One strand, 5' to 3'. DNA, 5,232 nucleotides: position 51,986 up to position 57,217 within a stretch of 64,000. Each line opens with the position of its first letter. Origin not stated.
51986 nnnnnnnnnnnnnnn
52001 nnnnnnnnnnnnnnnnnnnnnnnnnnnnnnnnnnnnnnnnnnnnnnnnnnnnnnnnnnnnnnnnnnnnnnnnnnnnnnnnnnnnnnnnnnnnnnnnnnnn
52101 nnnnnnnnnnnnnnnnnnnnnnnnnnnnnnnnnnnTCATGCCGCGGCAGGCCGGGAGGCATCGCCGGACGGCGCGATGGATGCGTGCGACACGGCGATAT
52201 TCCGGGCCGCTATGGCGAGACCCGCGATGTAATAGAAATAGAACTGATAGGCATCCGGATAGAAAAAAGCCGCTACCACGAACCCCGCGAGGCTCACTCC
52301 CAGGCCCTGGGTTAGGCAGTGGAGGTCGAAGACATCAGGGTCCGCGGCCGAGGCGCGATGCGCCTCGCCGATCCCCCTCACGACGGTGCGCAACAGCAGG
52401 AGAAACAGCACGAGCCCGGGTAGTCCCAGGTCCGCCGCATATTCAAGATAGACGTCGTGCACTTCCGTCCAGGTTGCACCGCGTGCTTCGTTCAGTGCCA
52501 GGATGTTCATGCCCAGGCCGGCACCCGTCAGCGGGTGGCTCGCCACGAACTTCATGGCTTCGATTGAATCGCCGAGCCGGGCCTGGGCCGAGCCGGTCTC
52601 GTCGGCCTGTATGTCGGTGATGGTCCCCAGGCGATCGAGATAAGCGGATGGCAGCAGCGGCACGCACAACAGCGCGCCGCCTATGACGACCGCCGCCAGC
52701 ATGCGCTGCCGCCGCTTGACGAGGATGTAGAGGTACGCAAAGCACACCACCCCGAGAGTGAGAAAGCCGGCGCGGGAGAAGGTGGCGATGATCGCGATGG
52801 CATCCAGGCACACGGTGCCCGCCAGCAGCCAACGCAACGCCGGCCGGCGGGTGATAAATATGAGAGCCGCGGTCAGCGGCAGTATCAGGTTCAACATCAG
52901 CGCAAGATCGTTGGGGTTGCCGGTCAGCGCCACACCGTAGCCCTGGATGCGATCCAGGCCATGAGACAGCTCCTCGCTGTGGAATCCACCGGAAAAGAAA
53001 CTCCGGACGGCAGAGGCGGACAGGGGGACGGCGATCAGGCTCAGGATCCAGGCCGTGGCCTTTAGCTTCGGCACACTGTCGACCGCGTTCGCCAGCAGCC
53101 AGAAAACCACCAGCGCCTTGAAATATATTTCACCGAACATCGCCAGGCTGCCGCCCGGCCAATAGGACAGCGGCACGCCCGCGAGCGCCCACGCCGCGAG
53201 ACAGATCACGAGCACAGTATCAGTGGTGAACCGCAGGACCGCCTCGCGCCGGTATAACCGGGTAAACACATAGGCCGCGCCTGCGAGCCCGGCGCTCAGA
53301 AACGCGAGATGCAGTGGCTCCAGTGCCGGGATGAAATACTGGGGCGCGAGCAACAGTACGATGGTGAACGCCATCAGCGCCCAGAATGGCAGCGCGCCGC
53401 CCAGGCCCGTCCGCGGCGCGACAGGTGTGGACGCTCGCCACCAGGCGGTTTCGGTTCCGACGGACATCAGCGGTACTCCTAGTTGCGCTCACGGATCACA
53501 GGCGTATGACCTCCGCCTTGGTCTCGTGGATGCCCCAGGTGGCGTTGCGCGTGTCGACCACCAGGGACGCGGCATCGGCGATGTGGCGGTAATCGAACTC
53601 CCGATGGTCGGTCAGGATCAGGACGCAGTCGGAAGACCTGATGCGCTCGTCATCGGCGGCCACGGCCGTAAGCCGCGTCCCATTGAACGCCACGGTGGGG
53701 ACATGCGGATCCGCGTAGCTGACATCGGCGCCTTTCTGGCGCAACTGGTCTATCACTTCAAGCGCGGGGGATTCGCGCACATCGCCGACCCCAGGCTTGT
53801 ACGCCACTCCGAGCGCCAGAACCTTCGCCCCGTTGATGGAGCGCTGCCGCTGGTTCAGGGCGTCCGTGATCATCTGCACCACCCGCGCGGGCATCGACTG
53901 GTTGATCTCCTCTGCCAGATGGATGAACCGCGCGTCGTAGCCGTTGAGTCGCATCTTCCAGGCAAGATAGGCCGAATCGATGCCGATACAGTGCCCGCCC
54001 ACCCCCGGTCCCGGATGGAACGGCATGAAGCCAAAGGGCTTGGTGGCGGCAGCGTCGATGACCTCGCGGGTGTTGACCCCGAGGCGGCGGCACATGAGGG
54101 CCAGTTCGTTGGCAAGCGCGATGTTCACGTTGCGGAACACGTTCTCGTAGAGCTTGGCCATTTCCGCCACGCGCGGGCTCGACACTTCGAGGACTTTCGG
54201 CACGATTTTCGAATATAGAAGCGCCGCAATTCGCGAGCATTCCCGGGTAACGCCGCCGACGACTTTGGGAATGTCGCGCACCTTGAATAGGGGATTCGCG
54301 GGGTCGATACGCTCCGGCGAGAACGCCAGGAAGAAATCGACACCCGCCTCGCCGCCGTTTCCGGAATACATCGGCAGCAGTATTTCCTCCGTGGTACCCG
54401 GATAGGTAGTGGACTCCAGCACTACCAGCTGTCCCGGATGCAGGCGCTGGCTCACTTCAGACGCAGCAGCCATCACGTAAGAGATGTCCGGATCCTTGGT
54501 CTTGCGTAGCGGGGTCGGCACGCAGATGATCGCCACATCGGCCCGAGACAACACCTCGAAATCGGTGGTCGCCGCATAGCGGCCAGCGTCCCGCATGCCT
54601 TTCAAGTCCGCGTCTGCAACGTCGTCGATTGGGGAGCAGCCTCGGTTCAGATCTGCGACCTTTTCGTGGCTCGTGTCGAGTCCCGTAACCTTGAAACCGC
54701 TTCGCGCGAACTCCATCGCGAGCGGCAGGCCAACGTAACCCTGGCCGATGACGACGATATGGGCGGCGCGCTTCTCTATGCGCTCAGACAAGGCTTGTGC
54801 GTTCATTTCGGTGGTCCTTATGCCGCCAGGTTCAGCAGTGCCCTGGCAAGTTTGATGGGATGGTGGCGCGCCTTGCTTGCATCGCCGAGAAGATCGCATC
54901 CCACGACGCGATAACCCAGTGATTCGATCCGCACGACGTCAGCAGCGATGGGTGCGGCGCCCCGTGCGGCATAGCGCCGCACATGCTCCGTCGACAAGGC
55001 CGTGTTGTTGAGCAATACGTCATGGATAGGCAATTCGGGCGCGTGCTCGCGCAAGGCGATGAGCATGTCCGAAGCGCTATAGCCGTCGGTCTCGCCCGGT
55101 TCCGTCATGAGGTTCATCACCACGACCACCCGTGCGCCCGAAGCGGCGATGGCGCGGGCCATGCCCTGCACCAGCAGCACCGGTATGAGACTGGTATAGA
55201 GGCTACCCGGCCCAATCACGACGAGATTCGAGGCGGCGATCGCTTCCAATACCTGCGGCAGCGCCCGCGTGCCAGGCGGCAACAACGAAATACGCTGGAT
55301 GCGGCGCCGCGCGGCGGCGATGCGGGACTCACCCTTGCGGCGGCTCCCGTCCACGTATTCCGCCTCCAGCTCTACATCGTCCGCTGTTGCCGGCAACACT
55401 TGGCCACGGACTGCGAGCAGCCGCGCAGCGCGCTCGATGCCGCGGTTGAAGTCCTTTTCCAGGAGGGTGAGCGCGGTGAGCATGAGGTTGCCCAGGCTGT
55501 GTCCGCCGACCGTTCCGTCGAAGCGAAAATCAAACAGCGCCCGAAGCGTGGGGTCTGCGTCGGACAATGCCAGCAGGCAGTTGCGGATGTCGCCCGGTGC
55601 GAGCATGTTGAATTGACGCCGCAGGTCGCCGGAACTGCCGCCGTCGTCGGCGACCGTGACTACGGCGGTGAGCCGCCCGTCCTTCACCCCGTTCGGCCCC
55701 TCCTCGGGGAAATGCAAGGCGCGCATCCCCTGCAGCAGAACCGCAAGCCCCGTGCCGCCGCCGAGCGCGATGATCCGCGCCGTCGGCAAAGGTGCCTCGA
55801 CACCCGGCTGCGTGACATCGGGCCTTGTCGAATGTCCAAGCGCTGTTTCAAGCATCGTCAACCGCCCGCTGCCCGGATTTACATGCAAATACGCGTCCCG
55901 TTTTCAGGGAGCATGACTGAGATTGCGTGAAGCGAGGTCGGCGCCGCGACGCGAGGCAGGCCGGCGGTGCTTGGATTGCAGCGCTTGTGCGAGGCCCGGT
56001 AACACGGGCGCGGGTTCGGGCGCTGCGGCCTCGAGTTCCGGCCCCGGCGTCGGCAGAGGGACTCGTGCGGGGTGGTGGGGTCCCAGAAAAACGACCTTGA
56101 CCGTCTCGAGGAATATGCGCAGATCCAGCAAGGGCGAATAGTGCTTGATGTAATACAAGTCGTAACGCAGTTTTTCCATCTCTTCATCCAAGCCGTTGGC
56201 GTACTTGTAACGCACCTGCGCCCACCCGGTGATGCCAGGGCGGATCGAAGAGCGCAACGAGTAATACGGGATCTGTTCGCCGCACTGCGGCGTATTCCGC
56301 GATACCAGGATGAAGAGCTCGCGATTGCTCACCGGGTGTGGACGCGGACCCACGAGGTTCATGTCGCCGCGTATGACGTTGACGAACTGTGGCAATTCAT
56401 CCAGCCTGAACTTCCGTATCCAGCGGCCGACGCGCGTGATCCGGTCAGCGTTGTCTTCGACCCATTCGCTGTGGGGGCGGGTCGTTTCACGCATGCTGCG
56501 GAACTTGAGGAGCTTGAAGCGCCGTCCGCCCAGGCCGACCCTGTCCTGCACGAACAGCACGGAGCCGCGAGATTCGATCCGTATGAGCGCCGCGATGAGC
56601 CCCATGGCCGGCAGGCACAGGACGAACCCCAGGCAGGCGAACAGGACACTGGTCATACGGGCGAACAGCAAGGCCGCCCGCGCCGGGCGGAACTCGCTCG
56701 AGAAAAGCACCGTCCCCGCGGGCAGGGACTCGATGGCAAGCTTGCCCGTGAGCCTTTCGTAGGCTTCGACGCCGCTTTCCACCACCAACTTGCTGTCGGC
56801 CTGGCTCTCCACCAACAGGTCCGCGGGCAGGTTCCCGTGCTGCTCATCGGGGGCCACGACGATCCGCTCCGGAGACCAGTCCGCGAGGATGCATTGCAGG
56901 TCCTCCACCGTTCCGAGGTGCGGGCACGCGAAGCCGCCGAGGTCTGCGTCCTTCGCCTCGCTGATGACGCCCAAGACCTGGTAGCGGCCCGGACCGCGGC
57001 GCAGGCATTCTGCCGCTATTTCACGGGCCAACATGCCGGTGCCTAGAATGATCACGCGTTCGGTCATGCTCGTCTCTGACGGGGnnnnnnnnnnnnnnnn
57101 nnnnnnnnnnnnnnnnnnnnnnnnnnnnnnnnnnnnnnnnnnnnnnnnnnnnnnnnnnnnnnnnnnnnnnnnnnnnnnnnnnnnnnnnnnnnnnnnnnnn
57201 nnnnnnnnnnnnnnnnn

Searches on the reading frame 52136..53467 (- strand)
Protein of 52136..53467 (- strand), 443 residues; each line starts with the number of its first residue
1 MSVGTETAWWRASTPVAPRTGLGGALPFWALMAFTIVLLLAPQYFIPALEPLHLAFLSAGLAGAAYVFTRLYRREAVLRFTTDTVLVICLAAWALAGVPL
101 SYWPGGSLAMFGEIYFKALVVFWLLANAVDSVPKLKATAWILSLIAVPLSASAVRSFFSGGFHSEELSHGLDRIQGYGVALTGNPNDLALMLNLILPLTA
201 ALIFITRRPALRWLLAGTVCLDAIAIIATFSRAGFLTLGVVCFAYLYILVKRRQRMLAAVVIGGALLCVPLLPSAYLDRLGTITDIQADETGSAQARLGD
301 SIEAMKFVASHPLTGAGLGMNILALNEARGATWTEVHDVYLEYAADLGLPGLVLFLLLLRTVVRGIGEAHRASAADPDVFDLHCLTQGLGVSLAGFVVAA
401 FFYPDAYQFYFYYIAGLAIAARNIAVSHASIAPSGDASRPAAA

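Call 31: search_protein_families(library=pfam, proteins=[window:52136-53467:-], max_evalue=0.00001)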
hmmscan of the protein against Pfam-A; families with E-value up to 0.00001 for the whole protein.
window:52136-53467:- (443 aa): 1 family
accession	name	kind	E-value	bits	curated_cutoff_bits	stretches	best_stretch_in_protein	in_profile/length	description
PF04932.20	Wzy_C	-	2.3e-19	70.1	31.7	1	220-356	4-149/149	O-Antigen ligase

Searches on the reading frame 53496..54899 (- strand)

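Call 31: search_protein_families(library=pfam, proteins=[window:53496-54899:-], max_evalue=0.00001)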
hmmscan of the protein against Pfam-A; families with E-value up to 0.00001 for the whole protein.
window:53496-54899:- (467 aa): 5 families
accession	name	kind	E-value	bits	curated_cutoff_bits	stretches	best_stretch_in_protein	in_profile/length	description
PF03721.20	UDPG_MGDP_dh_N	-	1.3e-43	149.2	27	1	47-223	2-181/187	UDP-glucose/GDP-mannose dehydrogenase family, NAD binding domain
PF00984.24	UDPG_MGDP_dh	-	4.8e-30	104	25.4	1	244-334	2-93/94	UDP-glucose/GDP-mannose dehydrogenase family, central domain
PF03720.21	UDPG_MGDP_dh_C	-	5.2e-23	81.8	30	1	362-453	2-100/103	UDP-glucose/GDP-mannose dehydrogenase family, UDP binding domain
PF03446.21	NAD_binding_2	-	1.4e-07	32.1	21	1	48-173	2-103/161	NAD binding domain of 6-phosphogluconate dehydrogenase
PF07992.20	Pyr_redox_2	-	2e-06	27.9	26.1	0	10-77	108-174/291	Pyridine nucleotide-disulphide oxidoreductase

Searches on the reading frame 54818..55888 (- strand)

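Call 73: search_protein_families(library=pfam, proteins=[window:54818-55888:-], max_evalue=0.01)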
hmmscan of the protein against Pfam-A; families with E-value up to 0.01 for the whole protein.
window:54818-55888:- (356 aa): 1 family
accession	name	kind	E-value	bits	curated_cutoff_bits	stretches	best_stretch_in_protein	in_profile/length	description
PF01933.23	CofD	-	9.7e-93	310.9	30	1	39-333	1-289/290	2-phospho-L-lactate transferase CofD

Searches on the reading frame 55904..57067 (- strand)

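Call 31: search_protein_families(library=pfam, proteins=[window:55904-57067:-], max_evalue=0.00001)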
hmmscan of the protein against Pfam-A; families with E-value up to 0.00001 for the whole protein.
window:55904-57067:- (387 aa): 1 family
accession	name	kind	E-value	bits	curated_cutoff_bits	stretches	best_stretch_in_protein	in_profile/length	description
PF02397.22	Bac_transf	-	7.2e-58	195.5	27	1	137-327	2-178/179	Bacterial sugar transferase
